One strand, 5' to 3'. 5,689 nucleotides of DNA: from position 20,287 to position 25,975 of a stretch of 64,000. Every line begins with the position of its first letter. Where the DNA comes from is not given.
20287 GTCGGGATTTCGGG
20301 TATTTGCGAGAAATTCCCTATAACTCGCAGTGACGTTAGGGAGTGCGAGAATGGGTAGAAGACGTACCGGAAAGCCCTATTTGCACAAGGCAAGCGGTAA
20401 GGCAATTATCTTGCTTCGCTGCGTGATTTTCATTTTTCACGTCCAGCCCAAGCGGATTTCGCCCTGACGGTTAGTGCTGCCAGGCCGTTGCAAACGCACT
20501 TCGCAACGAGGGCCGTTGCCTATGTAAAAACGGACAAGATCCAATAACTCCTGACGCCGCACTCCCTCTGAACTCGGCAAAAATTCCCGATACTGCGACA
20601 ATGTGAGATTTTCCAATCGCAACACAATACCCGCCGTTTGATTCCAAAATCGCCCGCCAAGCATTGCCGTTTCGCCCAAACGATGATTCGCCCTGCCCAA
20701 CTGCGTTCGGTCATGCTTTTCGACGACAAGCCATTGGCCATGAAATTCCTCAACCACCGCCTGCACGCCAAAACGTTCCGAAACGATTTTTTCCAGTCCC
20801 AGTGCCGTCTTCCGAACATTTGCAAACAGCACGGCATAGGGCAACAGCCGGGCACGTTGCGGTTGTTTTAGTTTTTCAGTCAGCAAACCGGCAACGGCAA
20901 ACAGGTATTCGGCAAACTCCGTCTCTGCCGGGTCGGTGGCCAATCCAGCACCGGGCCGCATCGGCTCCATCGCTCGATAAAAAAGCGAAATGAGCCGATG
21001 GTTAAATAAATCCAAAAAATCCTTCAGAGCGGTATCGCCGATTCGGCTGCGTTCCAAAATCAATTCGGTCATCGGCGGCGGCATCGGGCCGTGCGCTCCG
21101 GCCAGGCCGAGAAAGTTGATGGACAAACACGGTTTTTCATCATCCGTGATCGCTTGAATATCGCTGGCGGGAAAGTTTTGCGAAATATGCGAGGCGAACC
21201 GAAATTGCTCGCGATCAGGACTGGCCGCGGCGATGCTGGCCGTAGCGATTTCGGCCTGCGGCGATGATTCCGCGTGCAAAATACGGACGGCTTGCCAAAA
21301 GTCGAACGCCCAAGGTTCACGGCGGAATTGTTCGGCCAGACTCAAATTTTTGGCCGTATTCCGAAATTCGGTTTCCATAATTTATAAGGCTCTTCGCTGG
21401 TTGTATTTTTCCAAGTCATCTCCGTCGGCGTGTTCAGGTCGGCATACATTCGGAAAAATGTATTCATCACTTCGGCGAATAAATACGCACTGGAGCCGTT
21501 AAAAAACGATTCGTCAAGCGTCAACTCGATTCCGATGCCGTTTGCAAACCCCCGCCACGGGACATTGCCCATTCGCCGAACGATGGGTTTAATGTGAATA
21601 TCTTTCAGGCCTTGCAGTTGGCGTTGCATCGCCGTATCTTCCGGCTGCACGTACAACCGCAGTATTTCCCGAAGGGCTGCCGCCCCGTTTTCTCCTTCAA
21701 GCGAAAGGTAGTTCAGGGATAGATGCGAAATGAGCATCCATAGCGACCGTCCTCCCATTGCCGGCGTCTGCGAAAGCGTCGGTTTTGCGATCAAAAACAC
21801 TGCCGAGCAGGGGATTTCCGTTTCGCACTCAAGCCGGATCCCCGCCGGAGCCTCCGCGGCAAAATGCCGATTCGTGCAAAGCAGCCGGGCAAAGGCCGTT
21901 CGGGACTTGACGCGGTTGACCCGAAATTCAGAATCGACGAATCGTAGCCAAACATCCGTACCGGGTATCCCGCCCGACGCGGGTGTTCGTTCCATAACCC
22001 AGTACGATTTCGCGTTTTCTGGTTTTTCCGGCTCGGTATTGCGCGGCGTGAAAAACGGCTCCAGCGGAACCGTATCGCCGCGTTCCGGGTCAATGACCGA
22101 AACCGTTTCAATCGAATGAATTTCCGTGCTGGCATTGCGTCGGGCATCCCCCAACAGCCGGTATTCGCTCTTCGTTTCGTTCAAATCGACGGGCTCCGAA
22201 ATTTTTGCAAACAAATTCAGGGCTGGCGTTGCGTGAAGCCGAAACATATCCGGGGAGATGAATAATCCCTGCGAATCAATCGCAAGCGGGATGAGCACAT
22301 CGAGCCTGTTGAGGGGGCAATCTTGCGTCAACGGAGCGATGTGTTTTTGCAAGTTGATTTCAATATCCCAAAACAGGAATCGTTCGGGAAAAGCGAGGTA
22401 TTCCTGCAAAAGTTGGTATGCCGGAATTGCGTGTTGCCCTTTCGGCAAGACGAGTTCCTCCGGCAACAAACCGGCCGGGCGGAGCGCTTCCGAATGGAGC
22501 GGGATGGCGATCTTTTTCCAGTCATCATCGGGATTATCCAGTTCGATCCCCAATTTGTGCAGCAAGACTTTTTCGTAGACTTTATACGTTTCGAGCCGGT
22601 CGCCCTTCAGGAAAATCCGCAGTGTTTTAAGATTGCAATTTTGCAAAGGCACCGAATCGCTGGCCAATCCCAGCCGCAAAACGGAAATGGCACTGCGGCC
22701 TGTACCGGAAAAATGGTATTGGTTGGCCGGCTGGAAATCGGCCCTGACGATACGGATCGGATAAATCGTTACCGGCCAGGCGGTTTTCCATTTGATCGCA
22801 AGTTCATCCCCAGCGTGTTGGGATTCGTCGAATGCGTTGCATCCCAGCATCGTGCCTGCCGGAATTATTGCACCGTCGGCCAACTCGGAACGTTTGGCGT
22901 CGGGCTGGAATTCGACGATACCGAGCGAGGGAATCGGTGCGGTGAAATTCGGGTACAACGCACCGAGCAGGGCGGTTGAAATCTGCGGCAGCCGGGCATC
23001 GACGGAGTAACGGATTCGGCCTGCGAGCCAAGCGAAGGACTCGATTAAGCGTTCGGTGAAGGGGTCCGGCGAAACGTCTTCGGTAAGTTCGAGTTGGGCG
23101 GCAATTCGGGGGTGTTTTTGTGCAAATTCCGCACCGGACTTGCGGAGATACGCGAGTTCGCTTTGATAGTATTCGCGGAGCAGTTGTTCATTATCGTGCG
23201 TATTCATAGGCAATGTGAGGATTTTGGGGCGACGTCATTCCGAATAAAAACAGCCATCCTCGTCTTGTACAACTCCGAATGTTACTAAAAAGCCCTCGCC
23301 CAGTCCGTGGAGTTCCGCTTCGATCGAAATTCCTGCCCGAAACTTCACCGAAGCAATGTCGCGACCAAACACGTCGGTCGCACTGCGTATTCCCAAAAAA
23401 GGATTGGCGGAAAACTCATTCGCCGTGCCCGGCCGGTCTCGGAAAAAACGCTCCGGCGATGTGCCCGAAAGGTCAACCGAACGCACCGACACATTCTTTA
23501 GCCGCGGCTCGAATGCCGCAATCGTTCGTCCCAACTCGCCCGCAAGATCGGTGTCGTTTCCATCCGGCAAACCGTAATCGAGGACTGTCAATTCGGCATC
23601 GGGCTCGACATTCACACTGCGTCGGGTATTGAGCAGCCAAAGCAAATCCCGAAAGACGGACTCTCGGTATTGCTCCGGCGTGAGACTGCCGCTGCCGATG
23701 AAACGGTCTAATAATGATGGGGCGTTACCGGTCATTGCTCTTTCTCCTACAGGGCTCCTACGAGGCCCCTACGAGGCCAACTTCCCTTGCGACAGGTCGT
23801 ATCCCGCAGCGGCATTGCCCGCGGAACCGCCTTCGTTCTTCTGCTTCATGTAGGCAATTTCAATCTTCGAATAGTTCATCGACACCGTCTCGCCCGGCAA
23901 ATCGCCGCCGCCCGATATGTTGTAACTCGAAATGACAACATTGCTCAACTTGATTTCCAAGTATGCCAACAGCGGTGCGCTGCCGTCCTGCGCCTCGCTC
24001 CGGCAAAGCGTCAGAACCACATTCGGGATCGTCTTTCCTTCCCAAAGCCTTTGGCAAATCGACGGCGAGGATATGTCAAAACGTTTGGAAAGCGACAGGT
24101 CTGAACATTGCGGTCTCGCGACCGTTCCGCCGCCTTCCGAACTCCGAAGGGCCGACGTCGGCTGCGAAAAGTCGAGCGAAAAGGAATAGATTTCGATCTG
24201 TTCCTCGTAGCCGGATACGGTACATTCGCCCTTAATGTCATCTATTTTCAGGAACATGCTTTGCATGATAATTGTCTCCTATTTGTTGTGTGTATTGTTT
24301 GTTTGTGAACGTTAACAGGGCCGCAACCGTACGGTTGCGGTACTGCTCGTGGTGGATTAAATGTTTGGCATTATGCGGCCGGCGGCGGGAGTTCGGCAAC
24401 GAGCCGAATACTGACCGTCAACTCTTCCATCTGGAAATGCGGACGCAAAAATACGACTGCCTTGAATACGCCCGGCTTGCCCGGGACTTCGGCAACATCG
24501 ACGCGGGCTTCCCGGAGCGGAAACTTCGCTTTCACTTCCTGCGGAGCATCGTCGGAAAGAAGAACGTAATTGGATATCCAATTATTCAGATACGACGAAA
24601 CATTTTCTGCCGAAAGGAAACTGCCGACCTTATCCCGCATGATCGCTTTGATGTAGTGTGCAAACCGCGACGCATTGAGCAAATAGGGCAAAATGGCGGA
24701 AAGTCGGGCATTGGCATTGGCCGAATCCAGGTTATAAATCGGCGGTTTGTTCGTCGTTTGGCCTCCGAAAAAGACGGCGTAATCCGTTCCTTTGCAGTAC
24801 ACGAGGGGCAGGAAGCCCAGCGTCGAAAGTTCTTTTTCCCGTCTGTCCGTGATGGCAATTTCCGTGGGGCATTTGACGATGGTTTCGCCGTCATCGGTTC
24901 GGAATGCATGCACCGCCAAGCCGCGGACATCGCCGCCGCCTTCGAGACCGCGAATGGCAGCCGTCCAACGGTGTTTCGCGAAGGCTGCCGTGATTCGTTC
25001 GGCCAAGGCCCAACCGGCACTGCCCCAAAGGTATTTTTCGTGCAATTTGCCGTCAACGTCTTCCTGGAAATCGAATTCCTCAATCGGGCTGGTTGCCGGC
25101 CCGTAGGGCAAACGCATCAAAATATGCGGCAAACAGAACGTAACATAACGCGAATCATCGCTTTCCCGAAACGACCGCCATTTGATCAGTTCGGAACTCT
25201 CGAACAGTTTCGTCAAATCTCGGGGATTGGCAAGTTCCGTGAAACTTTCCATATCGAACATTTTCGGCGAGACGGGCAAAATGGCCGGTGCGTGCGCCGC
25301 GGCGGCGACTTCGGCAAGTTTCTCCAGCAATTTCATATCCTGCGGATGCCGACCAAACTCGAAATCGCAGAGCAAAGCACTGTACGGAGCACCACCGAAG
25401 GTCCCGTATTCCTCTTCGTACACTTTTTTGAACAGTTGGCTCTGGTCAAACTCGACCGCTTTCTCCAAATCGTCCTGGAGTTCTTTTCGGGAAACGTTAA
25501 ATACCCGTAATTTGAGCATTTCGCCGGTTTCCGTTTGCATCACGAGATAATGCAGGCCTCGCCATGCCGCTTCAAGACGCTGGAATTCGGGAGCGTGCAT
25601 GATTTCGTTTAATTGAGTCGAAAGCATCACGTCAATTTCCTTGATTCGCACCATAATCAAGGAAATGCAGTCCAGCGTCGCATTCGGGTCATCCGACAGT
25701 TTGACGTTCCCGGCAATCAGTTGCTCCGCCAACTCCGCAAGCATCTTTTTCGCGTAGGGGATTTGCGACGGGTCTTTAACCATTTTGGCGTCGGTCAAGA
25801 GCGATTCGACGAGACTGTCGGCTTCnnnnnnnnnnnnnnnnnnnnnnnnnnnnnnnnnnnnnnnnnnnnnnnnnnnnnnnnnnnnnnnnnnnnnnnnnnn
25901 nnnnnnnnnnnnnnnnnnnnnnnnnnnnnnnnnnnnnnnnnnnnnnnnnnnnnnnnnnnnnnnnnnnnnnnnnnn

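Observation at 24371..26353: TssB and TssC fused end to end into a single-chain T6SS sheath protein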

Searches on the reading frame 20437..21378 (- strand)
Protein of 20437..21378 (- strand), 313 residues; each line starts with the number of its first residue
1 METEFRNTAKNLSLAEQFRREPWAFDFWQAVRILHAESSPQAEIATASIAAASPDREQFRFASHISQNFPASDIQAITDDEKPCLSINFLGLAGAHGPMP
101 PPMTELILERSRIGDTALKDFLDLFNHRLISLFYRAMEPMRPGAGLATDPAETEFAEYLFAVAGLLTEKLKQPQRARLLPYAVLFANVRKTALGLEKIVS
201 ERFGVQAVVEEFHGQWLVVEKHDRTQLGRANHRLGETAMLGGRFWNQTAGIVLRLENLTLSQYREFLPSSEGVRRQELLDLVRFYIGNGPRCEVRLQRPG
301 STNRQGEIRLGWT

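Call 7: search_protein_families(library=pfam, proteins=[window:20437-21378:-], max_evalue=0.01)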
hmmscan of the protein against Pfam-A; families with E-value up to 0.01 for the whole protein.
window:20437-21378:- (313 aa): 1 family
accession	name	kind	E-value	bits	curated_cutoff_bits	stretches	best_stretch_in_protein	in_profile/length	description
PF06996.16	T6SS_TssG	-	1.8e-77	261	24.6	1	21-313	1-300/304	Type VI secretion, TssG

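Call 68: search_protein_families(library=ncbifam, proteins=[window:20437-21378:-], max_evalue=0.1)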
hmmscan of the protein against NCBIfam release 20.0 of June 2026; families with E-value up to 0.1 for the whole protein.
window:20437-21378:- (313 aa): 2 families
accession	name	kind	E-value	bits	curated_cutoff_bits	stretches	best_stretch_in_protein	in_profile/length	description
TIGR03347.1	VI_chp_1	equivalog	6.8e-76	255.3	143.3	1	21-313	1-296/300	type VI secretion system baseplate subunit TssG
TIGR02242.1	tail_TIGR02242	domain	0.052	13.6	51.85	0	117-209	16-106/131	phage tail protein domain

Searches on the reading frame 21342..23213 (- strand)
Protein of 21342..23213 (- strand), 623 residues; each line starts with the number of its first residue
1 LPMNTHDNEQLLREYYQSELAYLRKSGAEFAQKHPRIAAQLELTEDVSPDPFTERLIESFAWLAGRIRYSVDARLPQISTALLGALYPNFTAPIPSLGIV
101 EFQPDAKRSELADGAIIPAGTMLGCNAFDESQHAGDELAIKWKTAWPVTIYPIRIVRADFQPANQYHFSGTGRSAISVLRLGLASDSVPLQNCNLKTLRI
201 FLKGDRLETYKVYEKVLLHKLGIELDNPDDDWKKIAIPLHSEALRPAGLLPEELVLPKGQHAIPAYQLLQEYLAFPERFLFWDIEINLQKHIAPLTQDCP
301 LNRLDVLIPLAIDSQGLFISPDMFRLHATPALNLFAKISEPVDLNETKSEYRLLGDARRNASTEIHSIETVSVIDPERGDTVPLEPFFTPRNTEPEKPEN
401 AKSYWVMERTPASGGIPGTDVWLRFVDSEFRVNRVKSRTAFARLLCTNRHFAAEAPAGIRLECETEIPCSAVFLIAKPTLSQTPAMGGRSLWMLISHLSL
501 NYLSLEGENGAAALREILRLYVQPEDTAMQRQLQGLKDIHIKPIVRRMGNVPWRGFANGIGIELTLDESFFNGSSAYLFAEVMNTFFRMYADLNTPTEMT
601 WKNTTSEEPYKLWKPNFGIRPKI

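Call 3: search_protein_families(library=pfam, proteins=[window:21342-23213:-], max_evalue=0.01)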
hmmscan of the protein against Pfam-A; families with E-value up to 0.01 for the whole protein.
window:21342-23213:- (623 aa): 1 family
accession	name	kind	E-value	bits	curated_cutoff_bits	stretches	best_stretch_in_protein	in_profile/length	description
PF05947.17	T6SS_TssF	-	2.9e-162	541.8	25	1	11-620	4-608/608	Type VI secretion system, TssF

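Call 4: search_protein_families(library=ncbifam, proteins=[window:21342-23213:-], max_evalue=0.01)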
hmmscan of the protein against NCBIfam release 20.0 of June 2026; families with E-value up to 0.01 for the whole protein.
window:21342-23213:- (623 aa): 2 families
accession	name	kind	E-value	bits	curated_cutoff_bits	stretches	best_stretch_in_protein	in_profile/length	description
TIGR03359.1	VI_chp_6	equivalog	2.9e-155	518.6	260.3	1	13-621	2-598/600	type VI secretion system baseplate subunit TssF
NF041246.1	T6SS_IglH_TssF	exception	6.1e-07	28.6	75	1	280-371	187-273/464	type VI secretion system baseplate subunit TssF/IglH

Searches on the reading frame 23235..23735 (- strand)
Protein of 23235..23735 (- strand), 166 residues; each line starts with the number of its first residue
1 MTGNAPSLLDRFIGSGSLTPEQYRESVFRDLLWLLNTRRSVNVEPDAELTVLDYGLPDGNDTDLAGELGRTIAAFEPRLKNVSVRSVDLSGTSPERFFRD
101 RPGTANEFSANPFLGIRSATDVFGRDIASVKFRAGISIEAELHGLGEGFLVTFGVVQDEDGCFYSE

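Call 3: search_protein_families(library=pfam, proteins=[window:23235-23735:-], max_evalue=0.01)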
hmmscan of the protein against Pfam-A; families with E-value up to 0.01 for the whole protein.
window:23235-23735:- (166 aa): 1 family
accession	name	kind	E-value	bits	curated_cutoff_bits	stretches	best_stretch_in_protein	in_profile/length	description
PF04965.19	GPW_gp25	-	1.8e-09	37.7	27.2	1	22-86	2-70/96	Baseplate wedge protein gp25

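Call 4: search_protein_families(library=ncbifam, proteins=[window:23235-23735:-], max_evalue=0.01)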
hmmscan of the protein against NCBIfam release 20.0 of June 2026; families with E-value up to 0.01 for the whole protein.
window:23235-23735:- (166 aa): 1 family
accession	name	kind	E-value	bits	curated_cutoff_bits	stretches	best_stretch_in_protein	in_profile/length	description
TIGR03357.1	VI_zyme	equivalog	3.3e-13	49.4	53.2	1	15-89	18-94/133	type VI secretion system baseplate subunit TssE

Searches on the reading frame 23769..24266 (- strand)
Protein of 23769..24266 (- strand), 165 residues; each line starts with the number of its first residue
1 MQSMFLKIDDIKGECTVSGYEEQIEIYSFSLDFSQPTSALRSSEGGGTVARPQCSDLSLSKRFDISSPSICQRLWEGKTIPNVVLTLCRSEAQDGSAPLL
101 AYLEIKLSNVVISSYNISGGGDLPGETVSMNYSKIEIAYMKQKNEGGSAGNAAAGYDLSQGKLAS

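Call 3: search_protein_families(library=pfam, proteins=[window:23769-24266:-], max_evalue=0.01)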
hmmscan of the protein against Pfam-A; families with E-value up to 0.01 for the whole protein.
window:23769-24266:- (165 aa): 1 family
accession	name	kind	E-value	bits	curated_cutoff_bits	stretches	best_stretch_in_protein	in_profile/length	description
PF05638.18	T6SS_HCP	-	8.3e-35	120.3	23.5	1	5-139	1-129/129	Type VI secretion system effector, Hcp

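Call 4: search_protein_families(library=ncbifam, proteins=[window:23769-24266:-], max_evalue=0.01)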
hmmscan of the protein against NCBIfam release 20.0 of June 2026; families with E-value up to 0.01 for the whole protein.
window:23769-24266:- (165 aa): 1 family
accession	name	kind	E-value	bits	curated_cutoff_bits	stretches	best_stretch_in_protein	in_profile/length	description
TIGR03344.1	VI_effect_Hcp1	subfamily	5e-14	52.5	58.9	1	13-146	28-160/167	type VI secretion system tube protein TssD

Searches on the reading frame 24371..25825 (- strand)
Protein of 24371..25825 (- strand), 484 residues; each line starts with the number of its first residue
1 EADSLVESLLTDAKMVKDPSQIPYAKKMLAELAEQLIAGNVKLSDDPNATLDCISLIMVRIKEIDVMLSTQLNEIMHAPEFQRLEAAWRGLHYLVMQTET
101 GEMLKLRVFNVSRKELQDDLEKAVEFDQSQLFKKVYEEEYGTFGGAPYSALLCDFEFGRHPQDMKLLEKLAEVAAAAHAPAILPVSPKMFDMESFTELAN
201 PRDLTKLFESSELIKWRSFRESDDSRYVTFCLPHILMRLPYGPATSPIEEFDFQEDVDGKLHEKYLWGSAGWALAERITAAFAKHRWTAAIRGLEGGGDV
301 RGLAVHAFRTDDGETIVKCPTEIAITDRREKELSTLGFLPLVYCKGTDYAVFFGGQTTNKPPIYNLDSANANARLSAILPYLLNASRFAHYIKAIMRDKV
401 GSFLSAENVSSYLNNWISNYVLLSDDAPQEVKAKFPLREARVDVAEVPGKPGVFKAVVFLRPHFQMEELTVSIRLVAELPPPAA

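Call 25: find_homologous_proteins(query=window:24371-25825:-, max_evalue=1e-10)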
Query window:24371-25825:- (484 aa): 8000 proteins with E <= 1e-10 among 8000 candidates; the best 120 are listed.
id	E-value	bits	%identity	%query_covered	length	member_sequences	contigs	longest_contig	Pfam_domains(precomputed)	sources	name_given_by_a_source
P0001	0.0e+0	1094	100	100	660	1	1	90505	PF05591.18,PF18945.6,PF05943.18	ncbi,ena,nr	ncbi:MAG: type VI secretion system contractile sheath large subunit [Planctomycetaceae bacterium]|nr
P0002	3.1e-292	987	89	99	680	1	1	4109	PF05591.18,PF18945.6,PF05943.18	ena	-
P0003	3.2e-284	961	86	99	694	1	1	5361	PF05591.18,PF18945.6,PF05943.18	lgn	-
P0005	2.6e-279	945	83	100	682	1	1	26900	PF05591.18,PF18945.6,PF05943.18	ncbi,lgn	-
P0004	5.8e-276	934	84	100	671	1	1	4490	PF05591.18,PF18945.6,PF05943.18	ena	-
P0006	1.1e-270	916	82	100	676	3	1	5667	PF05591.18,PF18945.6,PF05943.18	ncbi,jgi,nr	ncbi:MAG: type VI secretion system contractile sheath large subunit [Planctomycetaceae bacterium]|jg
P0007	5.8e-270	914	81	100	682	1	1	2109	PF05591.18,PF18945.6,PF05943.18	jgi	jgi:type VI secretion system protein ImpC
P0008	6.2e-258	874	84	92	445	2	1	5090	PF18945.6,PF05943.18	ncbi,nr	ncbi:MAG: type VI secretion system contractile sheath large subunit, partial [Planctomycetaceae bact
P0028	4.2e-249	845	85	88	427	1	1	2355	PF18945.6,PF05943.18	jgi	jgi:type VI secretion system protein ImpC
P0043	1.3e-242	824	74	99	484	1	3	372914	PF18945.6,PF05943.18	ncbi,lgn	ncbi:type VI secretion system contractile sheath large subunit [Desulfobaculum senezii]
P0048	3.5e-242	822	74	99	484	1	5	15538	PF18945.6,PF05943.18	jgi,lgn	jgi:type VI secretion system protein ImpC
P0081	7.8e-239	811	73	100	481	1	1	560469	PF18945.6,PF05943.18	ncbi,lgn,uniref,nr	ncbi:type VI secretion system contractile sheath large subunit [Maridesulfovibrio zosterae]|uniref:t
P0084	1.3e-238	810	72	100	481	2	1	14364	PF18945.6,PF05943.18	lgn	-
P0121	3.5e-235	799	72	99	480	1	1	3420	PF18945.6,PF05943.18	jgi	jgi:type VI secretion system protein ImpC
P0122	2.7e-229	780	70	99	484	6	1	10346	PF18945.6,PF05943.18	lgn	-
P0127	2.2e-227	773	70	99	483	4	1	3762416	PF18945.6,PF05943.18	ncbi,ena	-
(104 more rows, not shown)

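Call 66: find_encoding_contigs(protein=P0127, flank=10000, max_places=1)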
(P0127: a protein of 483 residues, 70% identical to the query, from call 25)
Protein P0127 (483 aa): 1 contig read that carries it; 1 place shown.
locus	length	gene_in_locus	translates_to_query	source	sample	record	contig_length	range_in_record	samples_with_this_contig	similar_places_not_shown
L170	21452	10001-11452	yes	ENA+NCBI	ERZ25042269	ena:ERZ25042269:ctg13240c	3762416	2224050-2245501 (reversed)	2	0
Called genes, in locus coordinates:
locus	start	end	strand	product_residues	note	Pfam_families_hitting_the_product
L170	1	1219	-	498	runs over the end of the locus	PF00005:ABC_tran, PF13304:AAA_21 (faint), PF00005:ABC_tran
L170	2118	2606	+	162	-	-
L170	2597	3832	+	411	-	PF05936:T6SS_VasE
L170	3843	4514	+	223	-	PF09850:DotU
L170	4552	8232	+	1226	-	PF14331:IcmF-related_N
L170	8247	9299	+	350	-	PF06812:ImpA_N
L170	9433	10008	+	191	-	PF05591:T6SS_VipA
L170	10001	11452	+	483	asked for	PF05943:VipB, PF18945:VipB_2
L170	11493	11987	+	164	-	PF05638:T6SS_HCP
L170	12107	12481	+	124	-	PF04965:GPW_gp25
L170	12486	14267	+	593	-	PF05947:T6SS_TssF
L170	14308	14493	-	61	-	-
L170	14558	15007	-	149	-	-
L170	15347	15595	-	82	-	-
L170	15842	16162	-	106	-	-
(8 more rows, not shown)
